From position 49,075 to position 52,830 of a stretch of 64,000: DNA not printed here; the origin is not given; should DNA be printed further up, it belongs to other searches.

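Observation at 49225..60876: Glycogen operon glgB-glgC-glgD-glgA-glgP has no glgX; a GH13 + GH77 fusion (1151 aa) sits in its place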

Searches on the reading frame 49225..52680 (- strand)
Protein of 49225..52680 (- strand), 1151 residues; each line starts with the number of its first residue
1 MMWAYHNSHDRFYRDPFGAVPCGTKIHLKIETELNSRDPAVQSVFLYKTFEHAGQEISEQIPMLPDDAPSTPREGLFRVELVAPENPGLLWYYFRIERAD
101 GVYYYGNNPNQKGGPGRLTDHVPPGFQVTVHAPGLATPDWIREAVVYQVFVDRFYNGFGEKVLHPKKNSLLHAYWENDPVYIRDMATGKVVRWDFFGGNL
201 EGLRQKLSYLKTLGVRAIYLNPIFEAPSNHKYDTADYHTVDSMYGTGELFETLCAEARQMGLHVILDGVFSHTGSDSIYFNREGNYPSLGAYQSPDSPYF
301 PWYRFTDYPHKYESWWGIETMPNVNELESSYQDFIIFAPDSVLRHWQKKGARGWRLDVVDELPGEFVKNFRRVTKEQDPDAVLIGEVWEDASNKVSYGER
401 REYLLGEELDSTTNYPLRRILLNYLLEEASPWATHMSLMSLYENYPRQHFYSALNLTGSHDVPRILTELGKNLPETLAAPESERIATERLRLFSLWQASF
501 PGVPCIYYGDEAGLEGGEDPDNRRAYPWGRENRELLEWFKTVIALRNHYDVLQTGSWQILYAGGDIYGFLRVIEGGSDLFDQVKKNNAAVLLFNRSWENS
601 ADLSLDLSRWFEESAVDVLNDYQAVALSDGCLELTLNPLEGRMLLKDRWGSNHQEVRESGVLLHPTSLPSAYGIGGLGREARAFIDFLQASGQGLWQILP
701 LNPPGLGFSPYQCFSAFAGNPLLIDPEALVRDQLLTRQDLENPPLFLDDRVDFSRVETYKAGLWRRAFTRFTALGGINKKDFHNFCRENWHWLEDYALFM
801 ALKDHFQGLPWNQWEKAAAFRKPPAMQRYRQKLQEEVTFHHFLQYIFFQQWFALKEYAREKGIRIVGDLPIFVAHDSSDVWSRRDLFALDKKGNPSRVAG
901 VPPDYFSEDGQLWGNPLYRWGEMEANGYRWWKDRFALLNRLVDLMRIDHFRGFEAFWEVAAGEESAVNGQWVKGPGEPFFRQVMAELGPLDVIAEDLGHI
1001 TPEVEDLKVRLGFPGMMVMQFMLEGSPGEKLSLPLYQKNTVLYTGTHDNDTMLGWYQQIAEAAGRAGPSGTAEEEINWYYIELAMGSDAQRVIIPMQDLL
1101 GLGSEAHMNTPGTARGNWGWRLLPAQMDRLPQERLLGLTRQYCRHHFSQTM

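Call 3: search_protein_families(library=pfam, proteins=[window:49225-52680:-])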
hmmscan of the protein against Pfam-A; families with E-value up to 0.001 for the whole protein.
window:49225-52680:- (1151 aa): 2 families
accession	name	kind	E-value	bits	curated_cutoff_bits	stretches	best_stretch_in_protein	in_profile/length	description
PF02446.23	Glyco_hydro_77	-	1e-172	575.6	25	1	663-1126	1-463/465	4-alpha-glucanotransferase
PF00128.31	Alpha-amylase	-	1.1e-51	177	22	1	148-528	1-390/446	Alpha amylase, catalytic domain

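Call 4: search_protein_families(library=ncbifam, proteins=[window:49225-52680:-])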
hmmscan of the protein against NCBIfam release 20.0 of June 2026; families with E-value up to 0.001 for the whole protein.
window:49225-52680:- (1151 aa): 38 families (the best 25 are shown)
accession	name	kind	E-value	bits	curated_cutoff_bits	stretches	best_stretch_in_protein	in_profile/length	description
NF011083.0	PRK14510.1-2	equivalog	0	1405.1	1322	1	2-1144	4-1184/1186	bifunctional glycogen debranching protein GlgX/4-alpha-glucanotransferase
NF011080.0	PRK14508.1-3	subfamily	2.5e-199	663.1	477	1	655-1144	3-495/496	4-alpha-glucanotransferase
NF011079.0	PRK14508.1-2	subfamily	1.6e-161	538.3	555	1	653-1124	6-482/506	4-alpha-glucanotransferase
NF011078.0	PRK14508.1-1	subfamily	7.4e-155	516.5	776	1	656-1146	3-498/503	4-alpha-glucanotransferase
TIGR00217.1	malQ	equivalog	2.5e-107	360.1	205.65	1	655-1143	40-586/587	4-alpha-glucanotransferase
NF008051.0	PRK10785.1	equivalog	1.3e-94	317.6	568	1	135-592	113-566/607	maltodextrin glucosidase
NF011081.0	PRK14508.1-4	equivalog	5.3e-91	305.6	556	1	654-1125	20-507/529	4-alpha-glucanotransferase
NF041090.1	Cyc-maltodext_AglB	equivalog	1.8e-86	290.8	540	1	138-636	2-446/470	cyclomaltodextrinase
NF011077.0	PRK14507.1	equivalog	3.6e-40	137.3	2148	2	750-1057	278-590/1693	malto-oligosyltrehalose synthase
NF008274.0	PRK11052.1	equivalog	2.2e-26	92.6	806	1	749-1058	248-560/695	4-alpha-glucanotransferase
TIGR02403.1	trehalose_treC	equivalog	4.6e-26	91.6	799.05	1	198-360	24-196/544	alpha,alpha-phosphotrehalase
TIGR02456.1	treS_nterm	equivalog_domain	7.7e-26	90.7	678.35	1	198-314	25-134/539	maltose alpha-D-glucosyltransferase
NF041321.1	Alpha-amyl_MalA_Halo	equivalog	2.7e-22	79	875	1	136-554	252-590/666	alpha-amylase MalA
NF051899.1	BetGalacBglAAgro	equivalog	1.8e-21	76.2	900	1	198-281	25-109/537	beta-galactosidase BglA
NF008183.0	PRK10933.1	subfamily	5.8e-20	71.5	535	1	198-351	30-178/551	alpha,alpha-phosphotrehalase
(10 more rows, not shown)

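Call 9: find_homologous_proteins(query=window:49225-52680:-, max_evalue=1e-20)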
Query window:49225-52680:- (1151 aa): 6323 proteins with E <= 1e-20 among 8000 candidates; the best 120 are listed.
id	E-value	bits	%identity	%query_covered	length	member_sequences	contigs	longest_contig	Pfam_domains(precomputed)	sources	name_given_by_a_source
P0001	0.0e+0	2741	100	100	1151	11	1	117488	PF00128.32,PF02446.24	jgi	-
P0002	0.0e+0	1828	67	99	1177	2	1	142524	PF00128.32,PF02446.24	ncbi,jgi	-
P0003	0.0e+0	1821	67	99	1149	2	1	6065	PF00128.32,PF02446.24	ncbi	-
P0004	0.0e+0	1805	66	99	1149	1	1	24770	PF00128.32,PF02446.24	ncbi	-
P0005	0.0e+0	1597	59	99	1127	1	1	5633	PF00128.32,PF02446.24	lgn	-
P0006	0.0e+0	1593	59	99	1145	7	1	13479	PF00128.32,PF02446.24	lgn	-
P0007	0.0e+0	1570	60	96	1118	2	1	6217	PF00128.32,PF02446.24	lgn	-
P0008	0.0e+0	1550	57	99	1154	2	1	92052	PF00128.32,PF02446.24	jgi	-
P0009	0.0e+0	1541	57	99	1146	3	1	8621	PF00128.32,PF02446.24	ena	-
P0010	0.0e+0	1534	57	99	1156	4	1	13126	PF00128.32,PF02446.24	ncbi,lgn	ncbi:MAG: bifunctional glycogen debranching protein GlgX/4-alpha-glucanotransferase [Dethiobacteria 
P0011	0.0e+0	1523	58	99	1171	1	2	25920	PF00128.32,PF02446.24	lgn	-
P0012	0.0e+0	1521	58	99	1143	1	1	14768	PF00128.32,PF02446.24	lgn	-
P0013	0.0e+0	1517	56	100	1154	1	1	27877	PF00128.32,PF02446.24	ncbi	-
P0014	0.0e+0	1511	57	99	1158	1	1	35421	PF00128.32,PF02446.24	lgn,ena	-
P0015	0.0e+0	1503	55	100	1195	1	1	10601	PF00128.32,PF02446.24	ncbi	-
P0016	0.0e+0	1490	56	99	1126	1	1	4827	PF00128.32,PF02446.24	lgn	-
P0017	0.0e+0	1486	56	99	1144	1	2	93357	PF00128.32,PF02446.24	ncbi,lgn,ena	-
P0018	0.0e+0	1486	57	99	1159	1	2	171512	PF00128.32,PF02446.24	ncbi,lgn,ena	-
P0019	0.0e+0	1483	56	99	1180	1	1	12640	PF00128.32,PF02446.24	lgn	-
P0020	0.0e+0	1481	57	99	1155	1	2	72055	PF00128.32,PF02446.24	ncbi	ncbi:MAG: bifunctional glycogen debranching protein GlgX/4-alpha-glucanotransferase [Bacillota bacte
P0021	0.0e+0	1468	56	99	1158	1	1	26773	PF00128.32,PF02446.24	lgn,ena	-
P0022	0.0e+0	1456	56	99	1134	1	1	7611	PF00128.32,PF02446.24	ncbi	-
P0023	0.0e+0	1454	54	99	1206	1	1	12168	PF00128.32,PF02446.24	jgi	-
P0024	0.0e+0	1446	57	99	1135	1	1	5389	PF00128.32,PF02446.24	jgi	jgi:4-alpha-glucanotransferase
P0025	0.0e+0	1444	56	99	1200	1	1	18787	PF00128.32,PF02446.24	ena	-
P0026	0.0e+0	1443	55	99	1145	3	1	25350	PF00128.32,PF02446.24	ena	-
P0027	0.0e+0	1442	55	99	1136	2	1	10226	PF00128.32,PF02446.24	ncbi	-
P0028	0.0e+0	1431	54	99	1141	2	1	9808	PF00128.32,PF02446.24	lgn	-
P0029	0.0e+0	1424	55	99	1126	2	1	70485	PF00128.32,PF02446.24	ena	-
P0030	0.0e+0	1407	54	99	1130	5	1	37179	PF00128.32,PF02446.24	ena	-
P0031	0.0e+0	1404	53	99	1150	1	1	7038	PF00128.32,PF02446.24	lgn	-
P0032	0.0e+0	1402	55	99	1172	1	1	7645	PF00128.32,PF02446.24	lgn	-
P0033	0.0e+0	1398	54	99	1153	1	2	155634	PF00128.32,PF02446.24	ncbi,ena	-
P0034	0.0e+0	1394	54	98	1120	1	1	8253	PF00128.32,PF02446.24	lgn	-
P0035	0.0e+0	1376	53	99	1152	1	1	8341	PF00128.32,PF02446.24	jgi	jgi:4-alpha-glucanotransferase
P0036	0.0e+0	1371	53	99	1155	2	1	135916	PF00128.32,PF02446.24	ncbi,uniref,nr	ncbi:glycosyl hydrolase all-beta [Lucifera butyrica]|uniref:4-alpha-glucanotransferase n=1 Tax=Lucif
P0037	0.0e+0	1371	52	99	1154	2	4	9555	PF00128.32,PF02446.24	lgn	-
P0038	0.0e+0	1369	52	99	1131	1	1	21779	PF00128.32,PF02446.24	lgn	-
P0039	0.0e+0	1364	53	99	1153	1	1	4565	PF00128.32,PF02446.24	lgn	-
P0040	0.0e+0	1362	52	99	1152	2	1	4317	PF00128.32,PF02446.24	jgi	jgi:4-alpha-glucanotransferase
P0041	0.0e+0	1360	52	99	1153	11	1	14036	PF00128.32,PF02446.24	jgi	jgi:4-alpha-glucanotransferase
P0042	0.0e+0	1360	51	99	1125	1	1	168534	PF00128.32,PF02446.24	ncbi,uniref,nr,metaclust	ncbi:4-alpha-glucanotransferase [Desulfuribacillus stibiiarsenatis]|uniref:4-alpha-glucanotransferas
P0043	0.0e+0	1357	53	99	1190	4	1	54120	PF00128.32,PF02446.24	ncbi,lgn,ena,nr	ncbi:MAG: bifunctional glycogen debranching protein GlgX/4-alpha-glucanotransferase [Clostridia bact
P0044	0.0e+0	1356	52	99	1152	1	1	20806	PF00128.32,PF02446.24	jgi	jgi:4-alpha-glucanotransferase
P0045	0.0e+0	1356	53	98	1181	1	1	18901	PF00128.32,PF02446.24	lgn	-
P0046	0.0e+0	1353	51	99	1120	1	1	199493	PF00128.32,PF02446.24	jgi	-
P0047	0.0e+0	1351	52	99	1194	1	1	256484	PF00128.32,PF02446.24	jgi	jgi:4-alpha-glucanotransferase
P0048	0.0e+0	1350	53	99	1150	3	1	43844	PF00128.32,PF02446.24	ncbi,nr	ncbi:MAG: bifunctional glycogen debranching protein GlgX/4-alpha-glucanotransferase [Negativicutes b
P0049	0.0e+0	1349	53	99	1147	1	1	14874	PF00128.32,PF02446.24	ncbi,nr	ncbi:MAG: bifunctional glycogen debranching protein GlgX/4-alpha-glucanotransferase [Negativicutes b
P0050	0.0e+0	1343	52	99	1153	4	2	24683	PF00128.32,PF02446.24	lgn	-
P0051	0.0e+0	1342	53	99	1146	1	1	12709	PF00128.32,PF02446.24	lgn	-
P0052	0.0e+0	1340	51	99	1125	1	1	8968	PF00128.32,PF02446.24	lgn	-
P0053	0.0e+0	1336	53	97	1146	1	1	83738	PF00128.32,PF02446.24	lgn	-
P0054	0.0e+0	1335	52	99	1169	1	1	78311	PF00128.32,PF02446.24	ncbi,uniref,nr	ncbi:bifunctional glycogen debranching protein GlgX/4-alpha-glucanotransferase [Sporomusa sp.]|unire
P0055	0.0e+0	1335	51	99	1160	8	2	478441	PF00128.32,PF02446.24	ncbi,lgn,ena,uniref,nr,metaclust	ncbi:bifunctional glycogen debranching protein GlgX/4-alpha-glucanotransferase [Propionispora vibrio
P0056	0.0e+0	1330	52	97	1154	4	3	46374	PF00128.32,PF02446.24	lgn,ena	-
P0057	0.0e+0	1325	52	99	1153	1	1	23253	PF00128.32,PF02446.24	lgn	-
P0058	0.0e+0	1324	51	99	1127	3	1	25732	PF00128.32,PF02446.24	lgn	-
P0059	0.0e+0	1323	51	99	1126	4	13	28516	PF00128.32,PF02446.24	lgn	-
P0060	0.0e+0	1322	53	97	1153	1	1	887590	PF00128.32,PF02446.24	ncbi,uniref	ncbi:bifunctional glycogen debranching protein GlgX/4-alpha-glucanotransferase [Dendrosporobacter sp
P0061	0.0e+0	1322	51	99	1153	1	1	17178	PF00128.32,PF02446.24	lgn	-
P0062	0.0e+0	1321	52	99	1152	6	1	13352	PF00128.32,PF02446.24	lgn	-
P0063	0.0e+0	1320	52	99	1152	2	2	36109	PF00128.32,PF02446.24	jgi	jgi:4-alpha-glucanotransferase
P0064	0.0e+0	1319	52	99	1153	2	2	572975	PF00128.32,PF02446.24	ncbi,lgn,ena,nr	ncbi:MAG TPA: bifunctional glycogen debranching protein GlgX/4-alpha-glucanotransferase [Selenomonad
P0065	0.0e+0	1319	52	97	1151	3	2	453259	PF00128.32,PF02446.24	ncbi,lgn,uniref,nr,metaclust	ncbi:bifunctional glycogen debranching protein GlgX/4-alpha-glucanotransferase|uniref:4-alpha-glucan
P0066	0.0e+0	1319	51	99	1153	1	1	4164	PF00128.32,PF02446.24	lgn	-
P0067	0.0e+0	1318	52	99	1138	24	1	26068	PF00128.32,PF02446.24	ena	-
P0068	0.0e+0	1318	51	99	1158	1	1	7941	PF00128.32,PF02446.24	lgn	-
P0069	0.0e+0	1317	52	99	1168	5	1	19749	PF00128.32,PF02446.24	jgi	-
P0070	0.0e+0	1317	52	99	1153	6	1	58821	PF00128.32,PF02446.24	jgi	jgi:4-alpha-glucanotransferase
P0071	0.0e+0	1316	52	98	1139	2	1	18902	PF00128.32,PF02446.24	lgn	-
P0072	0.0e+0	1316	52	99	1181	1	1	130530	PF00128.32,PF02446.24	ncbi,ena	-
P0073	0.0e+0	1315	51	99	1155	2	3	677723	PF00128.32,PF02446.24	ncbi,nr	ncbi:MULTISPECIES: bifunctional glycogen debranching protein GlgX/4-alpha-glucanotransferase [Pelosi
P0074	0.0e+0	1314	52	97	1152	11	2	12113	PF00128.32,PF02446.24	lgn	-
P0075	0.0e+0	1313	51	99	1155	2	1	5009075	PF00128.32,PF02446.24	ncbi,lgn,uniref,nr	ncbi:4-alpha-glucanotransferase [Pelosinus fermentans]|uniref:bifunctional glycogen debranching prot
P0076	0.0e+0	1313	52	97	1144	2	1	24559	PF00128.32,PF02446.24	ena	-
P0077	0.0e+0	1313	50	99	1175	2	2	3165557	PF00128.32,PF02446.24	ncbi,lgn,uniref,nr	ncbi:bifunctional glycogen debranching protein GlgX/4-alpha-glucanotransferase [Natranaerobius therm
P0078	0.0e+0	1313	52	98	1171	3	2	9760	PF00128.32,PF02446.24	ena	-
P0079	0.0e+0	1312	50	99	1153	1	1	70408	PF00128.32,PF02446.24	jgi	jgi:4-alpha-glucanotransferase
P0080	0.0e+0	1312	52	98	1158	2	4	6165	PF00128.32,PF02446.24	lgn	-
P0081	0.0e+0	1311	51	99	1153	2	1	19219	PF00128.32,PF02446.24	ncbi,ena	-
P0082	0.0e+0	1308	51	99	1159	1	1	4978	PF00128.32,PF02446.24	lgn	-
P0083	0.0e+0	1308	50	99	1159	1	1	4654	PF00128.32,PF02446.24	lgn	-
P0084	0.0e+0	1308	52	97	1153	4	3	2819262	PF00128.32,PF02446.24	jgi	jgi:4-alpha-glucanotransferase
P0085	0.0e+0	1306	51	97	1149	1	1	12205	PF00128.32,PF02446.24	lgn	-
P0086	0.0e+0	1306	50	99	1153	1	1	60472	PF00128.32,PF02446.24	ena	-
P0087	0.0e+0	1306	51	99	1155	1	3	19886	PF00128.32,PF02446.24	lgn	-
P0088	0.0e+0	1305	52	99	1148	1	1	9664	PF00128.32,PF02446.24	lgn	-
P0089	0.0e+0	1305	51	99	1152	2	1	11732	PF00128.32,PF02446.24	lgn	-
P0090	0.0e+0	1305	51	99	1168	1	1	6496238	PF00128.32,PF02446.24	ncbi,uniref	ncbi:bifunctional glycogen debranching protein GlgX/4-alpha-glucanotransferase [Sporomusa aerivorans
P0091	0.0e+0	1305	51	99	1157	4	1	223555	PF00128.32,PF02446.24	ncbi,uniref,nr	ncbi:bifunctional glycogen debranching protein GlgX/4-alpha-glucanotransferase [Pelorhabdus rhamnosi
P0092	0.0e+0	1305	51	99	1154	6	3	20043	PF00128.32,PF02446.24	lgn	-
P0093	0.0e+0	1304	51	97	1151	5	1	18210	PF00128.32,PF02446.24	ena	-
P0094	0.0e+0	1304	51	99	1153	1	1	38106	PF00128.32,PF02446.24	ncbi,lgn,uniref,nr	ncbi:bifunctional glycogen debranching protein GlgX/4-alpha-glucanotransferase [Pelosinus propionicu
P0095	0.0e+0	1304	51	99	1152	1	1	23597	PF00128.32,PF02446.24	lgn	-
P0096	0.0e+0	1304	50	99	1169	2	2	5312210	PF00128.32,PF02446.24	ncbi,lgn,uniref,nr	ncbi:bifunctional glycogen debranching protein GlgX/4-alpha-glucanotransferase [Sporomusa malonica]|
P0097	0.0e+0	1304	52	97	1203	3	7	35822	PF00128.32,PF02446.24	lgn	-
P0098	0.0e+0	1303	51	99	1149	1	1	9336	PF00128.32,PF02446.24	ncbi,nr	ncbi:MAG: bifunctional glycogen debranching protein GlgX/4-alpha-glucanotransferase [Pelosinus sp.]|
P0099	0.0e+0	1301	51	99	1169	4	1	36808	PF00128.32,PF02446.24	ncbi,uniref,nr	ncbi:bifunctional glycogen debranching protein GlgX/4-alpha-glucanotransferase [Sporomusa sp.]|unire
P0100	0.0e+0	1301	51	99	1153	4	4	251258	PF00128.32,PF02446.24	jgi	jgi:4-alpha-glucanotransferase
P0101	0.0e+0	1300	50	99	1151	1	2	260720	PF00128.32,PF02446.24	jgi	jgi:4-alpha-glucanotransferase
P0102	0.0e+0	1300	50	99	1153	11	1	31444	PF00128.32,PF02446.24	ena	-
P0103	0.0e+0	1300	51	99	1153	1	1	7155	PF00128.32,PF02446.24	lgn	-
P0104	0.0e+0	1300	51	99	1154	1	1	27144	PF00128.32,PF02446.24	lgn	-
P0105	0.0e+0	1300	50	99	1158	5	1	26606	PF00128.32,PF02446.24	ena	-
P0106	0.0e+0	1299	51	99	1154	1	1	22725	PF00128.32,PF02446.24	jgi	jgi:4-alpha-glucanotransferase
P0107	0.0e+0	1299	50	100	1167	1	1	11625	PF00128.32,PF02446.24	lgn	-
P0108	0.0e+0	1298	51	99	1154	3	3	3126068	PF00128.32,PF02446.24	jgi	jgi:4-alpha-glucanotransferase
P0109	0.0e+0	1298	50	98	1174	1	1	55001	PF00128.32,PF02446.24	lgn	-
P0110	0.0e+0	1297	51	99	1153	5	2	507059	PF00128.32,PF02446.24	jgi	jgi:4-alpha-glucanotransferase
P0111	0.0e+0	1297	52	98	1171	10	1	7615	PF00128.32,PF02446.24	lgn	-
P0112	0.0e+0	1295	50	99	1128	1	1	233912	PF00128.32,PF02446.24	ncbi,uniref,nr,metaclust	ncbi:4-alpha-glucanotransferase [Desulfuribacillus alkaliarsenatis]|uniref:4-alpha-glucanotransferas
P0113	0.0e+0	1295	50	99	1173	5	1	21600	PF00128.32,PF02446.24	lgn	-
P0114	0.0e+0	1294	51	97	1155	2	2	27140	PF00128.32,PF02446.24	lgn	-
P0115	0.0e+0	1292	51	99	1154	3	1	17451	PF00128.32,PF02446.24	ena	-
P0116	0.0e+0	1292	51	99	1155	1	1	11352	PF00128.32,PF02446.24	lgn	-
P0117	0.0e+0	1292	50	99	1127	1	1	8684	PF00128.32,PF02446.24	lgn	-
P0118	0.0e+0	1292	51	99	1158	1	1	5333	PF00128.32,PF02446.24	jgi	-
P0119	0.0e+0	1291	50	99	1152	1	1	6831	PF00128.32,PF02446.24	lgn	-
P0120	0.0e+0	1291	52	98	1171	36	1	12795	PF00128.32,PF02446.24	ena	-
